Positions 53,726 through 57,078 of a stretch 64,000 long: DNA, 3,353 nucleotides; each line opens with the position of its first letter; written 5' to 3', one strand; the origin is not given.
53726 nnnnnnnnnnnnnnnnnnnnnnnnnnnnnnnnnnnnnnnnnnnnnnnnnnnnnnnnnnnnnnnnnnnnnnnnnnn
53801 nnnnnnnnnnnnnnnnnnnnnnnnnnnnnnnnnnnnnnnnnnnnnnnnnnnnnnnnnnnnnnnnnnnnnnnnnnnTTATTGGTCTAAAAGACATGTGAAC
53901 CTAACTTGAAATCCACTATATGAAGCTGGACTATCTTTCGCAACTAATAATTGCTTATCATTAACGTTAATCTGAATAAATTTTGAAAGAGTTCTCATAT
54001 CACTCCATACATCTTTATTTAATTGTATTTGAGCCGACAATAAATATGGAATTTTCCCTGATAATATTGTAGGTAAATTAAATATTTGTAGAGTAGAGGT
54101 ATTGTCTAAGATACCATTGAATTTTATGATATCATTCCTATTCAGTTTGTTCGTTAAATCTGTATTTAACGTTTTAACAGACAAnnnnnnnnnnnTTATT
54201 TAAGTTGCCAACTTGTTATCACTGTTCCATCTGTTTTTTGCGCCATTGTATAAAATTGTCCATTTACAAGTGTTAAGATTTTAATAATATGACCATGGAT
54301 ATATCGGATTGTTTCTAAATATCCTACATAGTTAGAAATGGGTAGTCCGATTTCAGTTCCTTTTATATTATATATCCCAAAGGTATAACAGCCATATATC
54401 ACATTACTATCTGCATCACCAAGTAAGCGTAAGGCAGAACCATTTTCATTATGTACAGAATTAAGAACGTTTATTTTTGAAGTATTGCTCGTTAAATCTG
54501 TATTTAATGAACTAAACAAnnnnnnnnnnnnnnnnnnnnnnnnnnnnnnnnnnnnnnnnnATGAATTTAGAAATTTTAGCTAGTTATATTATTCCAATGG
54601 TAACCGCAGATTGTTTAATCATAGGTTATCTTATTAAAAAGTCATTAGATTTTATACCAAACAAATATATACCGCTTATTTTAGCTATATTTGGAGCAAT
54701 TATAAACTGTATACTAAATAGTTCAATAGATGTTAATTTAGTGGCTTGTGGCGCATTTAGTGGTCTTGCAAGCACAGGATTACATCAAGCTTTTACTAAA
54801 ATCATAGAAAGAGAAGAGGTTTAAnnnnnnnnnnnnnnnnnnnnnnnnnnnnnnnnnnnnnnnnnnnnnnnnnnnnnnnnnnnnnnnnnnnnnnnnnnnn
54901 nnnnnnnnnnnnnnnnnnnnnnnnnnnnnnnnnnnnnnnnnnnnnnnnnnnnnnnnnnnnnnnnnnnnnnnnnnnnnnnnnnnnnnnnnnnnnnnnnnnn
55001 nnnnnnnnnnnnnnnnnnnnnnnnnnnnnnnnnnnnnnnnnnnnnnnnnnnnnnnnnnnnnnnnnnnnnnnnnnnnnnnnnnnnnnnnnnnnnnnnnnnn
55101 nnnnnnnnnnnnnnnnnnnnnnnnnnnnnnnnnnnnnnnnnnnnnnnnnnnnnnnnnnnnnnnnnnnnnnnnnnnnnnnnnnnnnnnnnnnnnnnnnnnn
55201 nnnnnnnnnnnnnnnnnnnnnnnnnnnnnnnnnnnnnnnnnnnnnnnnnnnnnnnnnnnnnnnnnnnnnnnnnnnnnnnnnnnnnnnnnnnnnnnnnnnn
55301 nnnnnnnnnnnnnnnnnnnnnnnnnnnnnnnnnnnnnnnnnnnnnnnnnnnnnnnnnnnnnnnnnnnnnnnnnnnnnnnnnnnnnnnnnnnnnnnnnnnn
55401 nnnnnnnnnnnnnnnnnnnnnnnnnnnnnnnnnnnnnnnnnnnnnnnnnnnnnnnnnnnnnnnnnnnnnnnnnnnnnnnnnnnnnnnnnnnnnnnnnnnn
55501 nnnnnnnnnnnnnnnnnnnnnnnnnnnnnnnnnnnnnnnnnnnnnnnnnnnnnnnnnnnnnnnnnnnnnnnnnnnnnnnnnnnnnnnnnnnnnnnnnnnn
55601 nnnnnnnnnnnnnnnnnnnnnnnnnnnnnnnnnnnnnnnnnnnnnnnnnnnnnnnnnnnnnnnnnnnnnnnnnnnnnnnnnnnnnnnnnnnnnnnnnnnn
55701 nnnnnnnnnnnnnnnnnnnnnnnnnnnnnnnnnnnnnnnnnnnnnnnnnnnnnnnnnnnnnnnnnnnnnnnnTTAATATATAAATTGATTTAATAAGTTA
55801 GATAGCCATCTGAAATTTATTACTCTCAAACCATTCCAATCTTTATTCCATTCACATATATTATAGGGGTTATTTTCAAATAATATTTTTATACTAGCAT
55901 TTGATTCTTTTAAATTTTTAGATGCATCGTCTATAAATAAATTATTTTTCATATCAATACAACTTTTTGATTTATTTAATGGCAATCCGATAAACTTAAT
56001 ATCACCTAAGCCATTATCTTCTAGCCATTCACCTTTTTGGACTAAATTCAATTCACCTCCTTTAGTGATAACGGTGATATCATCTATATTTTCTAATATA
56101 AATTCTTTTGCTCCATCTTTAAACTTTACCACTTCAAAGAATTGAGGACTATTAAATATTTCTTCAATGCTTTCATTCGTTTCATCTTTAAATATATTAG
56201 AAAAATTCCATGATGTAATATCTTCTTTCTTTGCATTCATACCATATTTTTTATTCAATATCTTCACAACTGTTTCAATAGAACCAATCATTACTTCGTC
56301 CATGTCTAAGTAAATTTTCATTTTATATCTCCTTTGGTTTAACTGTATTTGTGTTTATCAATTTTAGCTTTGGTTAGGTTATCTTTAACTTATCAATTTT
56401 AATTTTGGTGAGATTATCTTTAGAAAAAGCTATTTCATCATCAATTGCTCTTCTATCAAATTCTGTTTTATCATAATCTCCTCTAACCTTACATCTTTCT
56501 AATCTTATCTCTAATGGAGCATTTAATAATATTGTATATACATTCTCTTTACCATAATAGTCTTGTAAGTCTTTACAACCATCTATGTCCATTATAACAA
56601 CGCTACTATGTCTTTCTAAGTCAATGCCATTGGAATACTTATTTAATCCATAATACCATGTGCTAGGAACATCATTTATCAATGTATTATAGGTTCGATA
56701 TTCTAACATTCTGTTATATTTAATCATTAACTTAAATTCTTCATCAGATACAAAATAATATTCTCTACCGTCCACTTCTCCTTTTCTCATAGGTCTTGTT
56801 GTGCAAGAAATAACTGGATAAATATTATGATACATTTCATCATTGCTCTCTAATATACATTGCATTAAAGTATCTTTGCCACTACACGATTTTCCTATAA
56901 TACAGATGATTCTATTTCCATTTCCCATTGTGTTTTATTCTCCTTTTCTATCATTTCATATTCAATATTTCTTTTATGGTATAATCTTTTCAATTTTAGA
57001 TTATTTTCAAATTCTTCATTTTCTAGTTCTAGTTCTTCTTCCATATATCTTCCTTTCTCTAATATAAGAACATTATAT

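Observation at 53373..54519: Candidate shufflon / Min-like DNA-inversion switch with three alternative tail-tip C-termini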

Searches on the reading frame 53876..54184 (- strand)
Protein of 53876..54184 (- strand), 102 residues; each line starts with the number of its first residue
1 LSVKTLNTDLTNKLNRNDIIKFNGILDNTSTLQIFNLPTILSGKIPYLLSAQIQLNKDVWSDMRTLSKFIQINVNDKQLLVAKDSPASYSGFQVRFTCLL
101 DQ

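Call 7: search_protein_families(library=pfam, max_evalue=0.1, proteins=[window:53876-54184:-])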
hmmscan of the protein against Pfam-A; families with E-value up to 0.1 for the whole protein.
window:53876-54184:- (102 aa): 1 family
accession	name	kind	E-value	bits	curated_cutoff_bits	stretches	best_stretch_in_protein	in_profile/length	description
PF19913.5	WCOB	-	0.034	14.9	23.4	1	9-64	35-80/121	Wolframin C-terminal OB-fold domain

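Call 20: search_dna_similar(query=window:53876-54184:-, collection=phages, mode=protein, max_evalue=1, max_rows=20)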
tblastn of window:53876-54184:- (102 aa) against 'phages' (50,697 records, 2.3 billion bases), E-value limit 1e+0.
Records with a match: 4; places in all: 4; records where one place covers at least 80% of the query: 0.
Best place of each record, by identity: <60% 4.
By first word of the organism name: Escherichia 2; Shigella 2.
By host as written in the record: Escherichia coli O157:H7 ATCC 43895 2; Shigella sonnei IB 707 2.
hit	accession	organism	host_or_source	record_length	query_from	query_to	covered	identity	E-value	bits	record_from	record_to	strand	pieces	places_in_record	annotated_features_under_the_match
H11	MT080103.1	Escherichia phage ECOP18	Escherichia coli O157:H7 ATCC 43895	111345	1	76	75%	28.2%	7e-1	34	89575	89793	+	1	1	NAD-dependent DNA ligase large subunit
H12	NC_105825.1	Escherichia phage ECOP18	Escherichia coli O157:H7 ATCC 43895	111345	1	76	75%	28.2%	7e-1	34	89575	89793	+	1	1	NAD-dependent DNA ligase large subunit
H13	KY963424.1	Shigella phage SSP1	Shigella sonnei IB 707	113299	1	76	75%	28.2%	9e-1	34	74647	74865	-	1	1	NAD-dependent DNA ligase subunit A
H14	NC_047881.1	Shigella phage SSP1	Shigella sonnei IB 707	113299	1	76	75%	28.2%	9e-1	34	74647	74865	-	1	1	NAD-dependent DNA ligase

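Call 52: find_related_loci(query=A2, collection=genome_contigs, flank=10000)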
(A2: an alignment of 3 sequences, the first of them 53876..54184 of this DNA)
Query A2 (102 aa) in genome_contigs; peptide patterns used: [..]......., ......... (x = any residue, [..] = any of these).
15 stretches matched a pattern, but none encodes a relative of the query by tblastn (E <= 1e-3).

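Call 53: find_related_loci(query=A2, collection=viral_contigs, flank=10000)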
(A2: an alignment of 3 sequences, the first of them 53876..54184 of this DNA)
Query A2 (102 aa) in viral_contigs; peptide patterns used: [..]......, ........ (x = any residue, [..] = any of these).
11 stretches matched a pattern, but none encodes a relative of the query by tblastn (E <= 1e-3).

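Call 67: predict_structure(alignment_id=A2)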
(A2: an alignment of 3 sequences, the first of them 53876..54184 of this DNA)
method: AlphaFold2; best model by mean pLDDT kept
length: 102 residues; sequences in the alignment: 3
mean_pLDDT: 83.9   pTM: 0.72
mean pLDDT of the five models: 83.9, 82.9, 82.5, 80.7, 79.9
residues with pLDDT >= 90: 58; 70-90: 25; 50-70: 15; < 50: 4
segments of 3 or more residues with pLDDT < 50: 1-3
pLDDT, mean of each block of 10 residues (from residue 1): 49 68 93 89 82 93 93 91 95 92 64
secondary structure, 60 per line:
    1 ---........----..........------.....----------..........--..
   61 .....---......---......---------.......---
elements in order: H4-11 E19-25 E32-36 E47-56 E59-62 E69-74 E78-83 E93-99

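Call 87: search_protein_families(library=phrogs, max_evalue=0.001, proteins=[window:53876-54184:-])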
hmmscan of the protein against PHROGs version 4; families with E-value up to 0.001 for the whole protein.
window:53876-54184:- (102 aa): 0 families

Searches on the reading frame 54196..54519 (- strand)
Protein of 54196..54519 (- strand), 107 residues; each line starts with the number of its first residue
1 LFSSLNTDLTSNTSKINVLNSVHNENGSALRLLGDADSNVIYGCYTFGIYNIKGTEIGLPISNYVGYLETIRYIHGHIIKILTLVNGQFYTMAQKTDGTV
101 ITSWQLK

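Call 7: search_protein_families(library=pfam, max_evalue=0.1, proteins=[window:54196-54519:-])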
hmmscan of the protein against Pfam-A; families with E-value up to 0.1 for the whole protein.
window:54196-54519:- (107 aa): 0 families

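Call 21: search_dna_similar(query=window:54196-54519:-, collection=phages, mode=protein, max_evalue=1, max_rows=20)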
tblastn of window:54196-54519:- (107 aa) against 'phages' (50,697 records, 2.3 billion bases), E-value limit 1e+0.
No match.

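Call 74: search_protein_representatives(protein=window:54196-54519:-)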
Query: 107 residues. Proteins with E-value up to 0.001 (for the whole library): 49; up to 1e-10: 12; up to 1e-30: 1. The best 49 are listed.
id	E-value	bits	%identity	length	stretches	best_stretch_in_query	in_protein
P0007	2.1e-64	230.3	100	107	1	1-107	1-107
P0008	6.5e-21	90.6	47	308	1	7-104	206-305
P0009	9.2e-19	83.7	49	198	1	24-105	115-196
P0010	2.3e-18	82.4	49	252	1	26-105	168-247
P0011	4.5e-17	78.3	51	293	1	25-104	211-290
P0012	6.9e-17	77.7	45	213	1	20-104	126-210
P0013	7.2e-17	77.6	47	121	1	16-105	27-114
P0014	9.6e-17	77.2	45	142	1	14-104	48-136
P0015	2.8e-16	75.7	45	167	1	16-105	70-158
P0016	2.4e-13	66.3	54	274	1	36-105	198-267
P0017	1.4e-11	60.6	48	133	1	13-104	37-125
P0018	2.1e-11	60.0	47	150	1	33-105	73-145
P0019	1.7e-10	57.2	42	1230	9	81-105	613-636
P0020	2.3e-10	56.7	43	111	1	14-105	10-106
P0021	3.1e-08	49.9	35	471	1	10-105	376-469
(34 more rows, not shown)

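Call 76: find_encoding_contigs(protein=P0020, flank=8000, max_places=3)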
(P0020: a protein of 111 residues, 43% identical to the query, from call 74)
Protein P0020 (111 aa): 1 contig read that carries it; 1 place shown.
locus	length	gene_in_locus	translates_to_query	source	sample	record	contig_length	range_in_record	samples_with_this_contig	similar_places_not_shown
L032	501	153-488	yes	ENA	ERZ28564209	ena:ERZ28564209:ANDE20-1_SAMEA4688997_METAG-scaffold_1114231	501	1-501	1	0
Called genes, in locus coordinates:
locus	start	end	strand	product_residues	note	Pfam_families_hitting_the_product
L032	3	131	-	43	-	?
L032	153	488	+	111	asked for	-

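Call 77: find_encoding_contigs(protein=window:54196-54519:-, flank=6000, max_places=10)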
Protein window:54196-54519:- (107 aa): 2 contigs read that carry it; 2 places shown.
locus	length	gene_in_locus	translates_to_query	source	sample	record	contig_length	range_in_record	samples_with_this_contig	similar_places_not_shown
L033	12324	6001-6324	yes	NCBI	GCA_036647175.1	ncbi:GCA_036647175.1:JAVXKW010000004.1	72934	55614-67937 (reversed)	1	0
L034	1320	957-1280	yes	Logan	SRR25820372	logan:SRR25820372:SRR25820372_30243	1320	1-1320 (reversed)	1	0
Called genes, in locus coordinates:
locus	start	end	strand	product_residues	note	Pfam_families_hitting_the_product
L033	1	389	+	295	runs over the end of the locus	PF00145:DNA_methylase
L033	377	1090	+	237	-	-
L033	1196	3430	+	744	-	PF13086:AAA_11 (faint), PF13604:AAA_30, PF13245:AAA_19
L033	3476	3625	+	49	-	-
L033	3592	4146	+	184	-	PF00625:Guanylate_kin, PF13238:AAA_18 (faint)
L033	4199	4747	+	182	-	PF06941:NT5C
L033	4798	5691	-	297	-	PF02557:VanY, PF13539:Peptidase_M15_4, PF09374:PG_binding_3 (faint), PF01471:PG_binding_1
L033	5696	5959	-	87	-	PF16079:Phage_holin_5_2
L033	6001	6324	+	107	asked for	-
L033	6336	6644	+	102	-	-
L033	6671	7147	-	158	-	-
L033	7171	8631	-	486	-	PF16467:DUF5048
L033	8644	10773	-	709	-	-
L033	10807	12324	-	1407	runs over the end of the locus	-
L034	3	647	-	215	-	?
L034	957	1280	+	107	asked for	-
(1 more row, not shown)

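Call 87: search_protein_families(library=phrogs, max_evalue=0.001, proteins=[window:54196-54519:-, P0009])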
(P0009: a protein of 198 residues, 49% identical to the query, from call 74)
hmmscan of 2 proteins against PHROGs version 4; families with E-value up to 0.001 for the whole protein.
window:54196-54519:- (107 aa): 0 families

P0009 (198 aa): 1 family
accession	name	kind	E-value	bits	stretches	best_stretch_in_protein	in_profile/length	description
phrog_17334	-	unknown function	0.00022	21.3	1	1-83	1-83/279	-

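Call 88: search_protein_families(library=pfam, max_evalue=0.01, proteins=[P0009, P0012])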
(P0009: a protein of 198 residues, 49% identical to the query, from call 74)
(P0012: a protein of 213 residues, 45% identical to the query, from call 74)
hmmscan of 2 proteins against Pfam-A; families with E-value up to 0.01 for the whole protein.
P0009 (198 aa): 1 family
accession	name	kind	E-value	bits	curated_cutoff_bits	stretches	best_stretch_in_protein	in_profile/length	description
PF22337.1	Phage_fiber_rpt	-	8.4e-05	22.6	27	1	79-105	1-27/34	Phage tail fiber repeats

P0012 (213 aa): 1 family
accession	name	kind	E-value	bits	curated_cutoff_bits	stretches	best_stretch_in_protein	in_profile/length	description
PF22337.1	Phage_fiber_rpt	-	4.8e-13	49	27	1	94-122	1-29/34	Phage tail fiber repeats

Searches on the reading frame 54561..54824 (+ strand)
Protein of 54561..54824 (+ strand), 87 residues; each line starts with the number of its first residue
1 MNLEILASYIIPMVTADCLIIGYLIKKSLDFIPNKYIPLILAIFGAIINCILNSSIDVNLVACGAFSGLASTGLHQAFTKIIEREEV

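Call 7: search_protein_families(library=pfam, max_evalue=0.1, proteins=[window:54561-54824:+])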
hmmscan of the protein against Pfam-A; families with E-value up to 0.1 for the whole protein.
window:54561-54824:+ (87 aa): 3 families
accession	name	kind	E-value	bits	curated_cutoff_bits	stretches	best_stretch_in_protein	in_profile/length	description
PF16079.10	Phage_holin_5_2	-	9.8e-12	45.4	29.2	1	15-79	2-74/76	Phage holin family Hol44, in holin superfamily V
PF06946.16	Phage_holin_5_1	-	0.00019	22.2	22.4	1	23-80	23-83/93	Bacteriophage A118-like holin, Hol118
PF19382.4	DUF5957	-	0.06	13.8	23.8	1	34-53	37-56/59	Family of unknown function (DUF5957)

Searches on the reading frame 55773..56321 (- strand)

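Call 7: search_protein_families(library=pfam, max_evalue=0.1, proteins=[window:55773-56321:-])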
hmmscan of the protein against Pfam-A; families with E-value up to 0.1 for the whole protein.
window:55773-56321:- (182 aa): 2 families
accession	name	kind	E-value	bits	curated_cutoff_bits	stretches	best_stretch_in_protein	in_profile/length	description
PF06941.18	NT5C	-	1.7e-18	67.6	24.8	1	3-155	4-156/180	5' nucleotidase, deoxy (Pyrimidine), cytosolic type C protein (NT5C)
PF22810.2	LPMO_AA14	-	0.048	13.3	27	1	44-79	250-285/377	Lytic polysaccharide monooxygenase AA14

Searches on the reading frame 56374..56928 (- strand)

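Call 7: search_protein_families(library=pfam, max_evalue=0.1, proteins=[window:56374-56928:-])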
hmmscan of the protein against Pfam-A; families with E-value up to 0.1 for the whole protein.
window:56374-56928:- (184 aa): 4 families
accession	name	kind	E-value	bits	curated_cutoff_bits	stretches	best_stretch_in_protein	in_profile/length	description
PF00625.27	Guanylate_kin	-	1e-17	64.8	25.2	1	6-81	3-75/182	Guanylate kinase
PF13238.12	AAA_18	-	1.1e-05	26.3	29.4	1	8-157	1-119/128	AAA domain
PF13671.12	AAA_33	-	0.025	15.3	27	0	8-30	2-24/143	AAA domain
PF07931.18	CPT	-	0.037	14.3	22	1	6-36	2-32/172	Chloramphenicol phosphotransferase-like protein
